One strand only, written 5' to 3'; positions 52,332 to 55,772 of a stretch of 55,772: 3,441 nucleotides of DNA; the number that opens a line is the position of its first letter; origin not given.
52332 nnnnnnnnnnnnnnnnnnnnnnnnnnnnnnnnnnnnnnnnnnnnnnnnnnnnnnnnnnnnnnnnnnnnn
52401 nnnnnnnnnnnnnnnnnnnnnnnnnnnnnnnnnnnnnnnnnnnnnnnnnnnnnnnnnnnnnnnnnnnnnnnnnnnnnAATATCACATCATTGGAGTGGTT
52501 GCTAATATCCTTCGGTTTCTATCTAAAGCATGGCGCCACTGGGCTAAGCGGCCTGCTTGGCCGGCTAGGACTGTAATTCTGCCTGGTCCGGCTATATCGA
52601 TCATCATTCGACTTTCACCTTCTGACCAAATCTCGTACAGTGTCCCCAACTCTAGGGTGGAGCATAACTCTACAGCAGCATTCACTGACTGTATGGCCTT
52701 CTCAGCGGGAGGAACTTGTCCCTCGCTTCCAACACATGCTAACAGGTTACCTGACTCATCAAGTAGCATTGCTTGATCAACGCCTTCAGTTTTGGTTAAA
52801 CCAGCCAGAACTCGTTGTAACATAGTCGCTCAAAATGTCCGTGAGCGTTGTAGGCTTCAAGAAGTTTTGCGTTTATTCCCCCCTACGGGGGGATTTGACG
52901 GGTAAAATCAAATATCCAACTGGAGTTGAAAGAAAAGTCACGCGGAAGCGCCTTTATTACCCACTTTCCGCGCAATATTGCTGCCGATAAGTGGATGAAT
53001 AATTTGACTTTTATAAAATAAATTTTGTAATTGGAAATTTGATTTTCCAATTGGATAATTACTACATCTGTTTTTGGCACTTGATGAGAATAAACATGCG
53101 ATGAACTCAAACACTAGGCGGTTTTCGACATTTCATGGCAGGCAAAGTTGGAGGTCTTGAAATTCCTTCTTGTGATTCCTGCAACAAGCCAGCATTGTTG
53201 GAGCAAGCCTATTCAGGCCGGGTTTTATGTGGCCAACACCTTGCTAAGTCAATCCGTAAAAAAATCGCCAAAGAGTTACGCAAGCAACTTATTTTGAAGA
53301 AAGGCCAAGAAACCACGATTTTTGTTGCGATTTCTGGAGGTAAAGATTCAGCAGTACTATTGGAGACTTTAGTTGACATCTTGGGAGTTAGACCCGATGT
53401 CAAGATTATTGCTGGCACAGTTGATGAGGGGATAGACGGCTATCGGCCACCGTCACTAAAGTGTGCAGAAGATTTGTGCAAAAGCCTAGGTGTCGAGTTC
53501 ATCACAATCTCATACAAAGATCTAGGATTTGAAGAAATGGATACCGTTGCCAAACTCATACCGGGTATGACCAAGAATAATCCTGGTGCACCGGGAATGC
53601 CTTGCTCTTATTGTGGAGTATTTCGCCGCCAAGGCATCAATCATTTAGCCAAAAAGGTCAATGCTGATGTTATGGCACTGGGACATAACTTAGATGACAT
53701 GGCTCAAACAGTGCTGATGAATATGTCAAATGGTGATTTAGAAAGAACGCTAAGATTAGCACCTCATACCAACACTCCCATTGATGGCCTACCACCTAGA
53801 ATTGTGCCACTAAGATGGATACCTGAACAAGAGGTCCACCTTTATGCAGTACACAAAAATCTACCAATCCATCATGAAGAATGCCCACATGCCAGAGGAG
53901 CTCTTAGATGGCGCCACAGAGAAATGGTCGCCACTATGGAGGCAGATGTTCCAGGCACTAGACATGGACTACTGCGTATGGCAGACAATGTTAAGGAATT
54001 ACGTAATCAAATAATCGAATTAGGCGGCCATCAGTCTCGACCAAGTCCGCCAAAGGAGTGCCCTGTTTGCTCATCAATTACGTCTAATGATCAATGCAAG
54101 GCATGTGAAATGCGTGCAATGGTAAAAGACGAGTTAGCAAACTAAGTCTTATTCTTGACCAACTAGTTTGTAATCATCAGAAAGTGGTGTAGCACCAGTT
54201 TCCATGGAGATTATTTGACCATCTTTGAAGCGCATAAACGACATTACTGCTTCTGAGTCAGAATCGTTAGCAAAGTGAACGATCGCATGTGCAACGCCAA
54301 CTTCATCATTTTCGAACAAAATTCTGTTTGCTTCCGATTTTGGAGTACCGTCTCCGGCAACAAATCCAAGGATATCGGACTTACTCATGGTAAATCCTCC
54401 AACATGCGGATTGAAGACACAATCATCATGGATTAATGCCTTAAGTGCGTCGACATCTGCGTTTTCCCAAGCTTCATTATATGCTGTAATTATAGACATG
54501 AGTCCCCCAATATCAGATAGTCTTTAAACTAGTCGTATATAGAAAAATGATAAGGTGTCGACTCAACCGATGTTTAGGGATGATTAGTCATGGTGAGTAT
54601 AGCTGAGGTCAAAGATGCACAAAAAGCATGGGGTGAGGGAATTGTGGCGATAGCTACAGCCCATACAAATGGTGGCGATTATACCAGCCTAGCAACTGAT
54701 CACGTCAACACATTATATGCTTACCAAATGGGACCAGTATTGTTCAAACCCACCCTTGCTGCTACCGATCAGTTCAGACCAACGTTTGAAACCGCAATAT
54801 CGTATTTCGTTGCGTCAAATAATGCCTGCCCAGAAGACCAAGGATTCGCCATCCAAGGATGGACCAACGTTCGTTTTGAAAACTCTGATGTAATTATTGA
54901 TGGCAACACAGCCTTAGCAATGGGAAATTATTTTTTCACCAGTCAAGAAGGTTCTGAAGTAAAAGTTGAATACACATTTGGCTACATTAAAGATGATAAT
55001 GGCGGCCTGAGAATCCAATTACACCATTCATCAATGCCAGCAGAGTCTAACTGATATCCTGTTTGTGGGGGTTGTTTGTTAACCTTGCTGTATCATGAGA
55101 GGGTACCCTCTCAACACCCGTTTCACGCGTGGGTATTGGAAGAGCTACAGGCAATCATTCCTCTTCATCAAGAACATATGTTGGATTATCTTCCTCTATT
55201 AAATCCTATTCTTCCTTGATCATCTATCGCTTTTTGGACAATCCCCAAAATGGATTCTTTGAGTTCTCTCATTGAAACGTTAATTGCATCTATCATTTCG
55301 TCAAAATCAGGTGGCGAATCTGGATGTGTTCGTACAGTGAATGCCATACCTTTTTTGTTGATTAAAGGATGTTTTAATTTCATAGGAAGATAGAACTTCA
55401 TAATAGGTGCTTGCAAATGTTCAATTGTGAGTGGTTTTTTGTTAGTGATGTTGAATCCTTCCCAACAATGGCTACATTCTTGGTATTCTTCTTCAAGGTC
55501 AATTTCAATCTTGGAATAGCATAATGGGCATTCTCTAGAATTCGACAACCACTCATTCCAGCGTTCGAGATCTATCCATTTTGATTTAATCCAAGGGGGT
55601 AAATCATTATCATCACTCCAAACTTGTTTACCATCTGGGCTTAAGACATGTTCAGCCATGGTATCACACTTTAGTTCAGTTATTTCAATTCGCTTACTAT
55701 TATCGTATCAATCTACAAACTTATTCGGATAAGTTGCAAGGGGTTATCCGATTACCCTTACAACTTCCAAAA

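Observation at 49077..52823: GTPase-less three-gene Roadblock module: Roadblock/LC7, a 1047-aa PATAN-Roadblock-PATAN-coiled-coil protein, and a 2-TM protein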

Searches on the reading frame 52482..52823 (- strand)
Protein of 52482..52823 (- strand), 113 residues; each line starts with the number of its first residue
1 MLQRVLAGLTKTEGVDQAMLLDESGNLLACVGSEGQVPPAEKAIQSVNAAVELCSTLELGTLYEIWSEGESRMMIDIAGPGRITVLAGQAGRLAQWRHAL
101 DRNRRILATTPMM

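Call 5: search_protein_families(library=pfam, proteins=[window:52482-52823:-], max_evalue=10)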
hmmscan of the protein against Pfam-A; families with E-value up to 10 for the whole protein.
window:52482-52823:- (113 aa): 2 families
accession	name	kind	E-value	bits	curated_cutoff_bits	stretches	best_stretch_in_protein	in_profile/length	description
PF03259.23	Robl_LC7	-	0.0024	18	23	1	3-71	3-73/91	Roadblock/LC7 domain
PF17152.10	CHASE8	-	0.004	17.8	27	1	3-45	33-73/102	Periplasmic sensor domain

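Call 6: search_protein_families(library=ncbifam, proteins=[window:52482-52823:-], max_evalue=10)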
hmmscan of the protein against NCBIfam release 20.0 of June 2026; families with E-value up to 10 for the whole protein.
window:52482-52823:- (113 aa): 0 families

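Call 11: find_homologous_proteins(query=window:52482-52823:-, max_evalue=0.001)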
Query window:52482-52823:- (113 aa): 35 proteins with E <= 0.001 among 42 candidates.
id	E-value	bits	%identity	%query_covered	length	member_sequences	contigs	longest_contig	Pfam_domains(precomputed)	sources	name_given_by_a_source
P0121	6.7e-63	227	95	100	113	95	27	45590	-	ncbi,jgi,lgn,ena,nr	ncbi:MAG TPA: hypothetical protein D7H99_03275 [Candidatus Poseidoniales archaeon]|nr:MAG TPA: hypot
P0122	5.1e-49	183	75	100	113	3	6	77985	-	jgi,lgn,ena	-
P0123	1.6e-48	181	74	100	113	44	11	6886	-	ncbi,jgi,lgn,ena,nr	ncbi:MAG: hypothetical protein VYC12_04100 [Candidatus Thermoplasmatota archaeon]|nr:hypothetical pr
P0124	3.8e-48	180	74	100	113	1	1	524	-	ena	-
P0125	2.2e-47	177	73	100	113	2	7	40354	-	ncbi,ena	-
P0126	5.6e-47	176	73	100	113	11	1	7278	-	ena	-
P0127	2.1e-46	174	73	100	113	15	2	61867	-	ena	-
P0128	2.2e-46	174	72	100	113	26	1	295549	-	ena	-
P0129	2.3e-45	171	71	100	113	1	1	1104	PF03259.24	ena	-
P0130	2.4e-45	171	72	100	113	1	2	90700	-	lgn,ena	-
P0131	3.9e-45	170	71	100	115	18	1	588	-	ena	-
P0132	4.3e-45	170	71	100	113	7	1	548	PF03259.24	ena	-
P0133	7.1e-45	169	72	100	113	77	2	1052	-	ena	-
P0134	7.2e-45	169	69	100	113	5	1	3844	PF03259.24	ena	-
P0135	7.7e-45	169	70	100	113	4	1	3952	-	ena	-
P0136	8.1e-45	169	70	100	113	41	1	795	PF03259.24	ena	-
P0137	8.7e-45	169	68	100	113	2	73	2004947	PF03259.24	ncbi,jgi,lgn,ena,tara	jgi:predicted regulator of Ras-like GTPase activity (Roadblock/LC7/MglB family)|tara:strand:+ start:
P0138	3.3e-44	167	68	100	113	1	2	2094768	PF03259.24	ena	-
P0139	6.1e-44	166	67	100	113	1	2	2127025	PF03259.24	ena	-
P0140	6.4e-44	166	66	100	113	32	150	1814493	PF03259.24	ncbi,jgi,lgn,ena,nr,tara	ncbi:MAG: hypothetical protein CL978_02975 [Euryarchaeota archaeon]|jgi:predicted regulator of Ras-l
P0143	4.9e-43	163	69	100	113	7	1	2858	PF03259.24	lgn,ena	-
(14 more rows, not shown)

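Call 13: search_solved_structures(query=A1, max_evalue=10, show_alignments=2)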
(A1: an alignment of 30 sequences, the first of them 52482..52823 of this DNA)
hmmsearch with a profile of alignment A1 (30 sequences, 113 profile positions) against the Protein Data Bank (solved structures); distinct sequences matched with E-value up to 10: 2.
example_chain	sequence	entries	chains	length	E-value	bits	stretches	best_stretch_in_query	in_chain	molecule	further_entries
4pjq_A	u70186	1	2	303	1.4e-05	28.3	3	9-94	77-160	Pentatricopeptide repeat protein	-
7yh1_D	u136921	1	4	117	0.12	15.7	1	2-93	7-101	Roadblock/LC7 domain protein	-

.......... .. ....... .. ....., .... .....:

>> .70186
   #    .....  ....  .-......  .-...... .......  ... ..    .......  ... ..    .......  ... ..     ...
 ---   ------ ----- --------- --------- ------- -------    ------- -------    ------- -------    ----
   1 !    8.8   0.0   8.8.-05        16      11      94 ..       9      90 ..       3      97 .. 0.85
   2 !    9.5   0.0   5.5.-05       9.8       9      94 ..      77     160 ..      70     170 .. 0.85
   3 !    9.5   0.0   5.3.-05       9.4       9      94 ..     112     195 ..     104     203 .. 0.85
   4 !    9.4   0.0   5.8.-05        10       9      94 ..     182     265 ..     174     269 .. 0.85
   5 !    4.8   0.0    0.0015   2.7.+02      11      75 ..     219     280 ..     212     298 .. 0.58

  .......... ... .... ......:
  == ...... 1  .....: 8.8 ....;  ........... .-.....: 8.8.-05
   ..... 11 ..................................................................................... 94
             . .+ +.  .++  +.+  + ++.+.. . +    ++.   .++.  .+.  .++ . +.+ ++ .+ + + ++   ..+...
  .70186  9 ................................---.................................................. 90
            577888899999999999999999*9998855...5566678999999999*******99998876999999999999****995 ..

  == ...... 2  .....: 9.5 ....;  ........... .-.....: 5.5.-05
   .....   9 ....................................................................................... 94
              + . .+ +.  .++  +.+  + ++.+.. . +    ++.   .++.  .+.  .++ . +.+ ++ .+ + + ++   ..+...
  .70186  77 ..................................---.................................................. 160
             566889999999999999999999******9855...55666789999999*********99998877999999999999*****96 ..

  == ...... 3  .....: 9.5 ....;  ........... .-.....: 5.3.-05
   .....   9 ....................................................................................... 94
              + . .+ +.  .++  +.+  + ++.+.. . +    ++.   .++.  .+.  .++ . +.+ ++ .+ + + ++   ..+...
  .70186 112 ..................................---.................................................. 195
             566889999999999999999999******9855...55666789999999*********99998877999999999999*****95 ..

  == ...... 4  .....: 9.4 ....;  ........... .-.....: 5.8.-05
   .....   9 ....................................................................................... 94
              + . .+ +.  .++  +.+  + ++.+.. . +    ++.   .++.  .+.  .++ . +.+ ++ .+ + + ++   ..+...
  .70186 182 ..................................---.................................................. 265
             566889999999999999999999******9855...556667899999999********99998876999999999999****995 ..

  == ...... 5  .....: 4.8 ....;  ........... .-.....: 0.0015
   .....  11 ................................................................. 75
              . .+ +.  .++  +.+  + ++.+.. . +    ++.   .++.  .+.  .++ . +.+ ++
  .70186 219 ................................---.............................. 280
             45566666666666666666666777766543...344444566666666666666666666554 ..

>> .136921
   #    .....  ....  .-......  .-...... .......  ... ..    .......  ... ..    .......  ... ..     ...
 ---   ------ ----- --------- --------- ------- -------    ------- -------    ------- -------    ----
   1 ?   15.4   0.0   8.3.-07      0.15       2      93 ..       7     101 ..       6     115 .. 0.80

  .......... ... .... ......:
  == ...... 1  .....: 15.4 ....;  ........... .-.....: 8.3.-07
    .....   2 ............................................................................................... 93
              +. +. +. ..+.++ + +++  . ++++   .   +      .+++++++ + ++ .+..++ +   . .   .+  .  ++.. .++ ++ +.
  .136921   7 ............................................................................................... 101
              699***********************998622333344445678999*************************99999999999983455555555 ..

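Call 14: search_protein_families(library=pfam, alignment_id=A1, max_evalue=0.01)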
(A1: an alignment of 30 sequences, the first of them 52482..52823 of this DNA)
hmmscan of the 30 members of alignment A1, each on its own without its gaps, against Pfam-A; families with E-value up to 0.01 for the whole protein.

A. member 1, window:52482-52823:- (113 aa): 2 families
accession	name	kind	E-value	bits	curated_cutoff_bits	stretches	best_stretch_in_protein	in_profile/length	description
PF03259.23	Robl_LC7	-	0.0024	18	23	1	3-71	3-73/91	Roadblock/LC7 domain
PF17152.10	CHASE8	-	0.004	17.8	27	0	3-45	33-73/102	Periplasmic sensor domain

B. families by the number of members that match (of 30 scanned): 2 families
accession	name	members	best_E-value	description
PF03259.23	Robl_LC7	29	2.8e-07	Roadblock/LC7 domain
PF17152.10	CHASE8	11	0.001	Periplasmic sensor domain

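Call 66: find_homologous_proteins(query=A6, max_evalue=1)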
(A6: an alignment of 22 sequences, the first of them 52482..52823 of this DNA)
Query A6 (22 sequences) (113 aa, profile of the alignment): 97 proteins with E <= 1 among 2656 candidates.
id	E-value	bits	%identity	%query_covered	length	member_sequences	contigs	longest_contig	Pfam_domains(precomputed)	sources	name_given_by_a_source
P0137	8.6e-54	198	68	100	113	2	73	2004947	PF03259.24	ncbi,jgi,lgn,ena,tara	jgi:predicted regulator of Ras-like GTPase activity (Roadblock/LC7/MglB family)|tara:strand:+ start:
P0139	1.0e-53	198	67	100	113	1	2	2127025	PF03259.24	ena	-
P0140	1.2e-53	198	66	100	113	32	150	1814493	PF03259.24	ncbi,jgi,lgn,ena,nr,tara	ncbi:MAG: hypothetical protein CL978_02975 [Euryarchaeota archaeon]|jgi:predicted regulator of Ras-l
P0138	2.3e-53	197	68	100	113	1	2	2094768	PF03259.24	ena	-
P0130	4.9e-53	196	72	100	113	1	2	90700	-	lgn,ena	-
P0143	6.6e-53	195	69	100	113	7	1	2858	PF03259.24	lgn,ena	-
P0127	8.2e-53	195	73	100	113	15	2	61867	-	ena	-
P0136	9.5e-53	195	70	100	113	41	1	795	PF03259.24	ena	-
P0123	9.8e-53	195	74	100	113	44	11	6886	-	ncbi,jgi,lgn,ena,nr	ncbi:MAG: hypothetical protein VYC12_04100 [Candidatus Thermoplasmatota archaeon]|nr:hypothetical pr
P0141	1.0e-52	195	70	100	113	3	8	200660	-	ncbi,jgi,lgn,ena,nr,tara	ncbi:MAG: hypothetical protein DWB99_02190 [Candidatus Poseidoniales archaeon]|nr:MAG: hypothetical 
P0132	1.4e-52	194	71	100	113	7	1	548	PF03259.24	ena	-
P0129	3.0e-52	193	71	100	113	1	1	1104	PF03259.24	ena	-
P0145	8.7e-52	192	67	100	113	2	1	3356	-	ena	-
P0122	1.3e-51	191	75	100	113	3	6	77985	-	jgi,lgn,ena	-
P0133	2.1e-51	190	72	100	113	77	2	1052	-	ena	-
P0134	2.4e-50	187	69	100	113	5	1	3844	PF03259.24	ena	-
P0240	1.1e-43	166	58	100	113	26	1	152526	PF03259.24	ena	-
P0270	8.0e-18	82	26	87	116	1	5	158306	PF03259.24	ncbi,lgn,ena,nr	ncbi:MAG: roadblock/LC7 domain-containing protein [Euryarchaeota archaeon]|nr:roadblock/LC7 domain-c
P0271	1.9e-17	81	27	62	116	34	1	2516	PF03259.24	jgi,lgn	jgi:predicted regulator of Ras-like GTPase activity (Roadblock/LC7/MglB family)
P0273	4.2e-16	77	-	-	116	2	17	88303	PF03259.24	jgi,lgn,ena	jgi:predicted regulator of Ras-like GTPase activity (Roadblock/LC7/MglB family)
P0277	2.7e-14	71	-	-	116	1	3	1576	PF03259.24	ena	-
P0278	2.4e-13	68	25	96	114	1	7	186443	PF03259.24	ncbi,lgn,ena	-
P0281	1.4e-6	46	26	96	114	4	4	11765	-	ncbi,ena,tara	tara:strand:+ start:699 stop:1043 length:345 start_codon:yes stop_codon:yes gene_type:complete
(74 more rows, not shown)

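Call 67: find_encoding_contigs(protein=P0278, flank=8000, max_places=1)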
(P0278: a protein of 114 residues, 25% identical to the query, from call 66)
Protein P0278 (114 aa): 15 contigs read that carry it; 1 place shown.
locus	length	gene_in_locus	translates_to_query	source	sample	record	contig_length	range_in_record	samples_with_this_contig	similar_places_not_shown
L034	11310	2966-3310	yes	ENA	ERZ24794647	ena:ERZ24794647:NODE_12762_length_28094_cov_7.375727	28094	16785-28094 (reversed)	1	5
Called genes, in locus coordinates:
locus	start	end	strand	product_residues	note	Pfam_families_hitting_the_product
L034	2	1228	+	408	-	?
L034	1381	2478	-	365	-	PF22082:TtuA_LIM_N (weak), PF01171:ATP_bind_3, PF16503:zn-ribbon_14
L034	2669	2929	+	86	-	-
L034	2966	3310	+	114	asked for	PF03259:Robl_LC7 (weak)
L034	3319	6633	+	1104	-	-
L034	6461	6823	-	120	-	-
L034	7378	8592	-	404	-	-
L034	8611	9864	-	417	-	PF01882:DUF58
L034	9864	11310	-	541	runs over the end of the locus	PF14258:DUF4350 (faint)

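Call 68: find_encoding_contigs(protein=P0281, flank=8000, max_places=1)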
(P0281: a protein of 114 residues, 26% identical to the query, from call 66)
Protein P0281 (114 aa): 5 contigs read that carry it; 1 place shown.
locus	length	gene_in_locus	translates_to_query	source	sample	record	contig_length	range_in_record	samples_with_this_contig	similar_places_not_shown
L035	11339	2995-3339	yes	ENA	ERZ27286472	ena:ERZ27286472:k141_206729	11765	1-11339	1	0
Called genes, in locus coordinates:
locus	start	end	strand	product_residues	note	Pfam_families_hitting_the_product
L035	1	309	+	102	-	?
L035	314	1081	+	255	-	PF03372:Exo_endo_phos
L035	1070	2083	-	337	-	PF22082:TtuA_LIM_N (weak), PF01171:ATP_bind_3, PF16503:zn-ribbon_14 (weak)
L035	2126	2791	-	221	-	PF13489:Methyltransf_23, PF02353:CMAS (weak), PF03848:TehB (weak), PF13847:Methyltransf_31, PF08241:Methyltransf_11, PF08242:Methyltransf_12, PF13649:Methyltransf_25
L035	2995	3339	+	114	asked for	-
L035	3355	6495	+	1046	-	-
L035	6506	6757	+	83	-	-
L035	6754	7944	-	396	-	-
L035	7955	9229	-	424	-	PF01882:DUF58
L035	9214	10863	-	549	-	PF14258:DUF4350 (faint)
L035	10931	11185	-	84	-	PF05239:PRC (weak)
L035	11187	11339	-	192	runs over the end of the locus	?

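Call 80: search_protein_families(library=padloc, proteins=[window:52482-52823:-], max_evalue=0.01)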
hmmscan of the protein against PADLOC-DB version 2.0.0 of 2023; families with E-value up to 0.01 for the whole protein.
window:52482-52823:- (113 aa): 0 families

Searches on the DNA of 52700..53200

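Call 52: search_rna_families(source=window, start=52700, end=53200, threshold=evalue, max_evalue=10, show_alignments=2)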
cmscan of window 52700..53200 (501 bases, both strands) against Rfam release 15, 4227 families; matches with E-value up to 10: 2.
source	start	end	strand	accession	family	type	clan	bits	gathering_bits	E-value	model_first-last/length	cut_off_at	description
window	52769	52835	+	RF02403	Afu_328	Gene; snRNA; snoRNA; CD-box;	-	17.7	70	3.8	1-73/73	no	A. fumigatus snoRNA Afu_328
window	52836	52908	+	RF00019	Y_RNA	Gene;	-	13.2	38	9.3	1-96/96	no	Y RNA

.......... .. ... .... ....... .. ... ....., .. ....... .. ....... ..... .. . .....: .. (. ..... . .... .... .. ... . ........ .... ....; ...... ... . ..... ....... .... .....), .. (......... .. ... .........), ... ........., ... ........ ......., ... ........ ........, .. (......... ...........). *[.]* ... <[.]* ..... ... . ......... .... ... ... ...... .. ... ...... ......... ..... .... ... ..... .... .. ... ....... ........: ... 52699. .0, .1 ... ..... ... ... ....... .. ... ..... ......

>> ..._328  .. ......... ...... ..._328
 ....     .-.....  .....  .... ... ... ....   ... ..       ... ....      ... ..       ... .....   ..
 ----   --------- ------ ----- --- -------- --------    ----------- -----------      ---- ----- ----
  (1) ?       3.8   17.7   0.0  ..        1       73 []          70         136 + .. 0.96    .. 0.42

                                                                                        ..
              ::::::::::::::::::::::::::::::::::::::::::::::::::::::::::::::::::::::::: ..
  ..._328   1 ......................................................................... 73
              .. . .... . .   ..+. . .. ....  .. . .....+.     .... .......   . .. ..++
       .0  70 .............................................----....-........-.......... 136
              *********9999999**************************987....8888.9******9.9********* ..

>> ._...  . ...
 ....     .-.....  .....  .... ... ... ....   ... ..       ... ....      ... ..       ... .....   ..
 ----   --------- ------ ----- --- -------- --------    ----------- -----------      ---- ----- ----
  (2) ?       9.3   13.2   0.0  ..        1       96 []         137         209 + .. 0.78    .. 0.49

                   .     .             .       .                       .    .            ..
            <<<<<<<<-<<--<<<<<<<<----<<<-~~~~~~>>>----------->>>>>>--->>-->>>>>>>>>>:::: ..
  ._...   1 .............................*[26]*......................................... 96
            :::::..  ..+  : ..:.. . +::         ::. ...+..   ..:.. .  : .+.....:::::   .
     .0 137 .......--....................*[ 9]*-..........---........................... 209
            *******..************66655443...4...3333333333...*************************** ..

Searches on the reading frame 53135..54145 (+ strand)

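Call 8: search_protein_families(library=pfam, proteins=[window:53135-54145:+], max_evalue=0.01)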
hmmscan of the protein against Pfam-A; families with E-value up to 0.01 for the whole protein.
window:53135-54145:+ (336 aa): 4 families
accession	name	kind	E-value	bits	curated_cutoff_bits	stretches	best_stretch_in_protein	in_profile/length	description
PF01171.26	ATP_bind_3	-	3.1e-10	40.5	27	2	164-242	84-160/182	PP-loop family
PF03054.22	tRNA_Me_trans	-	0.0004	20.6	20.6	1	61-188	2-130/202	tRNA methyl transferase HUP domain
PF20309.4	DRHyd-ASK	-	0.0075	16.6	26.6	0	111-138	2-29/36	Deoxyribohydrolase (DRHyd) domain of the ASK signalosome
PF22082.2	TtuA_LIM_N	-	0.009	16.5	27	1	13-36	2-25/26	2-thiouridine synthetase TtuA, N-terminal LIM domain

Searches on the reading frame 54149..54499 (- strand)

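Call 8: search_protein_families(library=pfam, proteins=[window:54149-54499:-], max_evalue=0.01)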
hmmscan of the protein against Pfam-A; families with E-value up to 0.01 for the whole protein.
window:54149-54499:- (116 aa): 4 families
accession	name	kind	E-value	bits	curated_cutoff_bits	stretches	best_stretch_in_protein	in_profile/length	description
PF12680.13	SnoaL_2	-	3.4e-09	37.6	27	1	5-98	2-101/102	SnoaL-like domain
PF14534.12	DUF4440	-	5.9e-07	30.3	25.2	1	3-76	4-79/107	Domain of unknown function (DUF4440)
PF07366.18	SnoaL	-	0.00023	21.4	28.4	1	4-48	4-48/126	SnoaL-like polyketide cyclase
PF13474.12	SnoaL_3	-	0.0044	17.8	22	1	2-80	3-81/121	SnoaL-like domain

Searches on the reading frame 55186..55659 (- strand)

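Call 8: search_protein_families(library=pfam, proteins=[window:55186-55659:-], max_evalue=0.01)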
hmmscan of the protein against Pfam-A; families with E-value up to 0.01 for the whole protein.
window:55186-55659:- (157 aa): 0 families

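Call 83: search_protein_families(library=pfam, proteins=[window:55186-55659:-], max_evalue=0.1)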
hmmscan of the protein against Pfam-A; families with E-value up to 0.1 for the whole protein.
window:55186-55659:- (157 aa): 1 family
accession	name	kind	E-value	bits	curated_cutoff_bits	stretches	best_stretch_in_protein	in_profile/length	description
PF21344.3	Zn_ribbon_LysW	-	0.083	13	27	0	43-81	2-43/46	Alpha-aminoadipate carrier protein LysW-like, globular domain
